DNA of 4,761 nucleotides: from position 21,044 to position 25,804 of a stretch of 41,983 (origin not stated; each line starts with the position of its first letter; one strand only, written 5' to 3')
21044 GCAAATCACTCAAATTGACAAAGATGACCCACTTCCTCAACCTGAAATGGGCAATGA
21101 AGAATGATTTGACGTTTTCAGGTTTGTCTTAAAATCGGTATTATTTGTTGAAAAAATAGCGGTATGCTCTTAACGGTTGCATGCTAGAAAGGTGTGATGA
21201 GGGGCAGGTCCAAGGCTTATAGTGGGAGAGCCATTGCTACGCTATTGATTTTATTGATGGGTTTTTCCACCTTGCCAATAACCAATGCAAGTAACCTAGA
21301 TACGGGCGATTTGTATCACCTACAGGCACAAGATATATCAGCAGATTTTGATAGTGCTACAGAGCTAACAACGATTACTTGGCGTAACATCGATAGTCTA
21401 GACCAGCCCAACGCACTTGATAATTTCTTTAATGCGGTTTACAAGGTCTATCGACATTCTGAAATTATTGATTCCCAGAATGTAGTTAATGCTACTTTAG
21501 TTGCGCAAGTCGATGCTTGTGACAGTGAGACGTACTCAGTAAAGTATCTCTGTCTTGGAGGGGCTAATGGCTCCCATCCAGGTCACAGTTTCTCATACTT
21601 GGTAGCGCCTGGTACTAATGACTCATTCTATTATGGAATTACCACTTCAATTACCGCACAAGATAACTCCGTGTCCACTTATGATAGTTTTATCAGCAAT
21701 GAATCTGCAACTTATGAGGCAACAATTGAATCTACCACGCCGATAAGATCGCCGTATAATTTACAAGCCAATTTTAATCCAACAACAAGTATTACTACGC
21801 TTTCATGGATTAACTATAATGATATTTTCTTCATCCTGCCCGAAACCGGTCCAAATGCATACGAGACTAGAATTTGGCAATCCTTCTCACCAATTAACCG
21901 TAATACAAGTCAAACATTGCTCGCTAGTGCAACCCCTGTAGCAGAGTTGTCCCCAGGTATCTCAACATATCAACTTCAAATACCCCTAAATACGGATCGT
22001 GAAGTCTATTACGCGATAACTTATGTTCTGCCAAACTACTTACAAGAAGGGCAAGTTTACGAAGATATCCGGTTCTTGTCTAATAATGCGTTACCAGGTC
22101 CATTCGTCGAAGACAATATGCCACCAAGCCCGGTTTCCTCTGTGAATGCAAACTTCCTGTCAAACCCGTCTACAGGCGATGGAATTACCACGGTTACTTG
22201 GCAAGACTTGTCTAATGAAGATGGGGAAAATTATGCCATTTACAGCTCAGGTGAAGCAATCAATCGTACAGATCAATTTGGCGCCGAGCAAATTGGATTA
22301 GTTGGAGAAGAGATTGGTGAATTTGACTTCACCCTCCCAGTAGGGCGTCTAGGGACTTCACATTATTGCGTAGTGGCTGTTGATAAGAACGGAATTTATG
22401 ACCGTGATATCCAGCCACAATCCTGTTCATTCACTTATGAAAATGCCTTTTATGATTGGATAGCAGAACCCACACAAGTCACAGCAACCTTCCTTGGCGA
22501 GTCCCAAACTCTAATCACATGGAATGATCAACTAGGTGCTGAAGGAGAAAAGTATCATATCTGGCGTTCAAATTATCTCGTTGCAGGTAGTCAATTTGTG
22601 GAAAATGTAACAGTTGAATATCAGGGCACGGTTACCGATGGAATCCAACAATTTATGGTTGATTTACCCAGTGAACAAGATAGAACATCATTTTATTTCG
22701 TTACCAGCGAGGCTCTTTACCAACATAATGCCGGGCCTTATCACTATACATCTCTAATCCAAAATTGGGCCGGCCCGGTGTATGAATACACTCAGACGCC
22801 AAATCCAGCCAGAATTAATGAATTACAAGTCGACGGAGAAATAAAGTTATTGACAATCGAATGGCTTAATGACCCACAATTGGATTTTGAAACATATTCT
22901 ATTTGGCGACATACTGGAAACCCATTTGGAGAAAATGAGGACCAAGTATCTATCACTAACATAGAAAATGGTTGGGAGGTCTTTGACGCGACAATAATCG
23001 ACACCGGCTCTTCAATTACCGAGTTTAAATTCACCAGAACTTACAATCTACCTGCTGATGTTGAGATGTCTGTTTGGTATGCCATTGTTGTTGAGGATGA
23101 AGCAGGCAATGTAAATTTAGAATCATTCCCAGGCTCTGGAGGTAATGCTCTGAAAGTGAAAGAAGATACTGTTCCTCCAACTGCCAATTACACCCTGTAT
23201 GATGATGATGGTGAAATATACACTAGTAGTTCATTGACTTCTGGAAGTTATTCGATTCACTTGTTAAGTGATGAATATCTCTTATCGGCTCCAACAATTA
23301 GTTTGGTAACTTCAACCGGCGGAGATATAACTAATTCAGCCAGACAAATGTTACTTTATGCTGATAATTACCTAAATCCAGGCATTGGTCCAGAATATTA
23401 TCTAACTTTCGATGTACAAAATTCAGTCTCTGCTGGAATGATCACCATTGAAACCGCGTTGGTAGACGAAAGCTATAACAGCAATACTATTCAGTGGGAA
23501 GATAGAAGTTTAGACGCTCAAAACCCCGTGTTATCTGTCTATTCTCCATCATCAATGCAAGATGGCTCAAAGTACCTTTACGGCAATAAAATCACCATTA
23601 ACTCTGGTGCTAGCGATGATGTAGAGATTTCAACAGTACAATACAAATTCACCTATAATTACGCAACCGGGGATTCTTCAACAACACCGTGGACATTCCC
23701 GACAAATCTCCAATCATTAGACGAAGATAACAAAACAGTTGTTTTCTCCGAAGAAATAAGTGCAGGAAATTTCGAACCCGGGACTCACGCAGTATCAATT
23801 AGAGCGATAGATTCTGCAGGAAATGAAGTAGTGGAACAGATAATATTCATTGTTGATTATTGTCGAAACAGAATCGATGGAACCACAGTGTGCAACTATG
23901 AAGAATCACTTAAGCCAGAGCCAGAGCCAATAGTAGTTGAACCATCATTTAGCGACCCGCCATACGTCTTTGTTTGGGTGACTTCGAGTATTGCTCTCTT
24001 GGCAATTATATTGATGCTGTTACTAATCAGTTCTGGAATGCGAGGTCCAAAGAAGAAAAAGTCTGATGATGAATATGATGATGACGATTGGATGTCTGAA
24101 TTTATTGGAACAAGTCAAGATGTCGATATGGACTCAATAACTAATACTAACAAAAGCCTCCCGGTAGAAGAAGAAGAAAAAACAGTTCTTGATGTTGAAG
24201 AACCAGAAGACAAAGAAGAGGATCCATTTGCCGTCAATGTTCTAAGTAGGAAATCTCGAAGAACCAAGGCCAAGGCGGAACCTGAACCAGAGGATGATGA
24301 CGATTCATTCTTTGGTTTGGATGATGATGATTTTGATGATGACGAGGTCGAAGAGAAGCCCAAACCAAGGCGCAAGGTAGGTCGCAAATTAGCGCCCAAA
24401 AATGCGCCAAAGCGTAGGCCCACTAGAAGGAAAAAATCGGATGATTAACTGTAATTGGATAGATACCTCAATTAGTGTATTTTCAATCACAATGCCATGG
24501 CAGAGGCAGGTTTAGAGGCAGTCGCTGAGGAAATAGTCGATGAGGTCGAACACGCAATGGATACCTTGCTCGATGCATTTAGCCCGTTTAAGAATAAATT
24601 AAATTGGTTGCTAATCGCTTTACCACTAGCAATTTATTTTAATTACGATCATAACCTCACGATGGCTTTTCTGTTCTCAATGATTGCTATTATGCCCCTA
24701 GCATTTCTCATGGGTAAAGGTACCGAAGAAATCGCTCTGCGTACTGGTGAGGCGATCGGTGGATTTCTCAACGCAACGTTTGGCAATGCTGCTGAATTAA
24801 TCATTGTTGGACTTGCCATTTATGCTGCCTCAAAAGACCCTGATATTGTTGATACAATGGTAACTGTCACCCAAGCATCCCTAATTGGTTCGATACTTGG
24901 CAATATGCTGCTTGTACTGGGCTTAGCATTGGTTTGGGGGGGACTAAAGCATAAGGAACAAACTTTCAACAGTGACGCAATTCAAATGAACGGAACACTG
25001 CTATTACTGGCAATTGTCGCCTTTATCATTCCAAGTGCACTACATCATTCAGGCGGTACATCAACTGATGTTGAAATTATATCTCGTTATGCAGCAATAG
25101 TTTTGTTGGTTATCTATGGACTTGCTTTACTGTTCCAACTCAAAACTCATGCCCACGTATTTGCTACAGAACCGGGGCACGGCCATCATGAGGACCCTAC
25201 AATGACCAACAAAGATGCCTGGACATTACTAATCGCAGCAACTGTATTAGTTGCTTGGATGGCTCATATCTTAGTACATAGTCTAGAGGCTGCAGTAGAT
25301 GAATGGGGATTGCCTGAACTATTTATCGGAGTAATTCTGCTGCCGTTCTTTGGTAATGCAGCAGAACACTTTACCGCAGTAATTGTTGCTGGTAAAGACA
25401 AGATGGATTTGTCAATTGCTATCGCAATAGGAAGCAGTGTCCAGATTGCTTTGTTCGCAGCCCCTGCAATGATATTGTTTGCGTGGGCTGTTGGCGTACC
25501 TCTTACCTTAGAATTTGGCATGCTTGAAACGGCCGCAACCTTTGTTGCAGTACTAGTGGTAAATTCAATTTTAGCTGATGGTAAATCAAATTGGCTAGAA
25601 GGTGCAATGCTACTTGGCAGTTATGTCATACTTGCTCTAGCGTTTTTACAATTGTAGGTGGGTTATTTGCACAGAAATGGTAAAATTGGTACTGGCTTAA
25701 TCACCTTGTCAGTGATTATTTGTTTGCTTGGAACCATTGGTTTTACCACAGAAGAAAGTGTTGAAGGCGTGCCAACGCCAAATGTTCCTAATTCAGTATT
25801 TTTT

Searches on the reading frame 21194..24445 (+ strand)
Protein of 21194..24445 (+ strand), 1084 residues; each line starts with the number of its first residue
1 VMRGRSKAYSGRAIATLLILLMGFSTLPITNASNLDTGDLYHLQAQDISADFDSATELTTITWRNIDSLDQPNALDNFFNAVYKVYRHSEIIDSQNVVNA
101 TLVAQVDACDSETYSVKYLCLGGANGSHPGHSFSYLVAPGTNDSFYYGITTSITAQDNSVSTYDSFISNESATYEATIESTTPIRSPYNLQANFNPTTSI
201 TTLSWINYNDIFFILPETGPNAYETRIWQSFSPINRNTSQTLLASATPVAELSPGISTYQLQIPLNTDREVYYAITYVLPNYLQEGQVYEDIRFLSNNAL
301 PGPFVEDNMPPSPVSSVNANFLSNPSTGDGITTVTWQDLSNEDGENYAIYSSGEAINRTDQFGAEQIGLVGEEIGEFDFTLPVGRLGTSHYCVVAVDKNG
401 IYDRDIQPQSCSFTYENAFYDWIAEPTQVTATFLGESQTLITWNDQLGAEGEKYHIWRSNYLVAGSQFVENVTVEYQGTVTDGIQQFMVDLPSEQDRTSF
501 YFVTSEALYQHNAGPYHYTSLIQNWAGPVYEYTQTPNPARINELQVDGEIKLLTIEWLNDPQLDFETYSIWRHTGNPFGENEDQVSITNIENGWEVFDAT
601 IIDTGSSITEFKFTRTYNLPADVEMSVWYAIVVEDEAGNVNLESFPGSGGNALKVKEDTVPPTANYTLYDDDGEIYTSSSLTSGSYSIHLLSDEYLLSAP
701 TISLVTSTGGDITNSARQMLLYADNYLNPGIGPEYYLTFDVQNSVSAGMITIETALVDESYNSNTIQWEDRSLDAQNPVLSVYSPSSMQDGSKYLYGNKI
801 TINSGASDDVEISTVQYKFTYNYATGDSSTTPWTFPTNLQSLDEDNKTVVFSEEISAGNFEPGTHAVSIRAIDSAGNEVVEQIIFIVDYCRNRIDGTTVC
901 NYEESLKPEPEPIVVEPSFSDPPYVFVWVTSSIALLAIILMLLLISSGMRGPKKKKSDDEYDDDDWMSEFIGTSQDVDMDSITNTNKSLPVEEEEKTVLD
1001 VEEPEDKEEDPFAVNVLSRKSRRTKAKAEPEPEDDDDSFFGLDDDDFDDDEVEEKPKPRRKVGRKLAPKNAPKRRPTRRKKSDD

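Call 79: search_protein_families(library=pfam, proteins=[window:21194-24445:+], max_evalue=0.00001)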
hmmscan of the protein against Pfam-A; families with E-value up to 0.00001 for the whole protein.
window:21194-24445:+ (1084 aa): 1 family
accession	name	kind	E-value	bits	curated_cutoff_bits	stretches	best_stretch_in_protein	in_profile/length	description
PF15418.12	DUF4625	-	2.3e-06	28.3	27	0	770-879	7-122/131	Domain of unknown function (DUF4625)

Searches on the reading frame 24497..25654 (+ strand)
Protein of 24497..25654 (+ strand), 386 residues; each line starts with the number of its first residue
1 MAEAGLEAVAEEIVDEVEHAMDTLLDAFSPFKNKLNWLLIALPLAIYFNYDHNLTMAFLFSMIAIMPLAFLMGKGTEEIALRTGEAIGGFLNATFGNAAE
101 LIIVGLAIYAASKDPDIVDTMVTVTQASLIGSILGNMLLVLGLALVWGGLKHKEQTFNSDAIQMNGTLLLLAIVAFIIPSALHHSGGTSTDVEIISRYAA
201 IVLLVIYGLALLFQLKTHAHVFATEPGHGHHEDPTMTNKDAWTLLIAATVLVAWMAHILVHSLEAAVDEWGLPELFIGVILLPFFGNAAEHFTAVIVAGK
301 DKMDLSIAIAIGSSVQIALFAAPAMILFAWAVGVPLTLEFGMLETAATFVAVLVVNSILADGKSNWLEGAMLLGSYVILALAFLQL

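Call 79: search_protein_families(library=pfam, proteins=[window:24497-25654:+], max_evalue=0.00001)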
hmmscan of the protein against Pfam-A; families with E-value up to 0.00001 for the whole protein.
window:24497-25654:+ (386 aa): 1 family
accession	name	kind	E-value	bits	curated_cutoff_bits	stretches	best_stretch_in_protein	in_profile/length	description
PF01699.29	Na_Ca_ex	-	7.6e-40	136.8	24.9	2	242-383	3-149/151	Sodium/calcium exchanger protein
